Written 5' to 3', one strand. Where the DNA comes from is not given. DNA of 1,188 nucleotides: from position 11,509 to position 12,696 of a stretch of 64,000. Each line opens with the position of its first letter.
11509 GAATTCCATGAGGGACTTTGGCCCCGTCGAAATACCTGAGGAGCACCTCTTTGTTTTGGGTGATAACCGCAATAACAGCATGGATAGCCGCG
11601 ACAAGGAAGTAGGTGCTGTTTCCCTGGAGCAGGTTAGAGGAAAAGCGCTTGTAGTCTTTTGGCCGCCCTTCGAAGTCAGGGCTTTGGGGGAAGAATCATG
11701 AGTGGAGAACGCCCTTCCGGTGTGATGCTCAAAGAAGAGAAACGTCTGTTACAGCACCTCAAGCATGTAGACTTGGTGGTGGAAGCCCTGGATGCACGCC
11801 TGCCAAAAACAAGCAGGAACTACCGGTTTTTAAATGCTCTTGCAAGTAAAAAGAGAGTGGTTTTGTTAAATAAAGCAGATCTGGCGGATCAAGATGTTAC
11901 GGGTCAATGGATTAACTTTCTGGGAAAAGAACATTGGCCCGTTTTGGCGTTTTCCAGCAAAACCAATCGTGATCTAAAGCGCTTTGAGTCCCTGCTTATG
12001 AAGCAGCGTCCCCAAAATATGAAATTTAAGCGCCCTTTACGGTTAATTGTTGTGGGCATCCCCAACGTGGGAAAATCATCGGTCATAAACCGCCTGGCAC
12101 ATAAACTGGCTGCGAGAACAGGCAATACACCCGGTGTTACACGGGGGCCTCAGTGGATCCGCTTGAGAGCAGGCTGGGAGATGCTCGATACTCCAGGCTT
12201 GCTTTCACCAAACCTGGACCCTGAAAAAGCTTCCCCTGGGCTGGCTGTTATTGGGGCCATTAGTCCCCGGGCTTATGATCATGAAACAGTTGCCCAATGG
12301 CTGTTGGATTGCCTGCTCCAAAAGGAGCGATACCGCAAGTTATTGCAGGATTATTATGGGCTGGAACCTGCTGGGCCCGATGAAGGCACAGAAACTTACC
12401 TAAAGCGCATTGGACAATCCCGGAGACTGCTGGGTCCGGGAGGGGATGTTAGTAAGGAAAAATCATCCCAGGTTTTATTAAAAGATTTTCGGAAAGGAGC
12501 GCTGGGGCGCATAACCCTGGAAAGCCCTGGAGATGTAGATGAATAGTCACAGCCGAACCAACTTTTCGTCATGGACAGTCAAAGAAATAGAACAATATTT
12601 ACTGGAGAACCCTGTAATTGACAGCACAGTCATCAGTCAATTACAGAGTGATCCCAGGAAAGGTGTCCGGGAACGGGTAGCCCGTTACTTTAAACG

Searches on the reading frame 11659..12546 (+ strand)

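Call 54: search_protein_families(library=pfam, proteins=[window:11659-12546:+], max_evalue=0.00001)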
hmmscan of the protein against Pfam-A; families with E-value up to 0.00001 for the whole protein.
window:11659-12546:+ (295 aa): 3 families
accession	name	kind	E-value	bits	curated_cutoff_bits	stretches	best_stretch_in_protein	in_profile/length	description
PF01926.29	MMR_HSR1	-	1.8e-16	60.7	21.9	1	129-183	2-58/113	50S ribosome-binding GTPase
PF03193.22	RsgA_GTPase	-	6.5e-09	36.3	30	1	39-185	27-172/174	RsgA GTPase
PF02421.24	FeoB_N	-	7.9e-08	32.4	27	1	129-183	3-59/156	Ferrous iron transport protein B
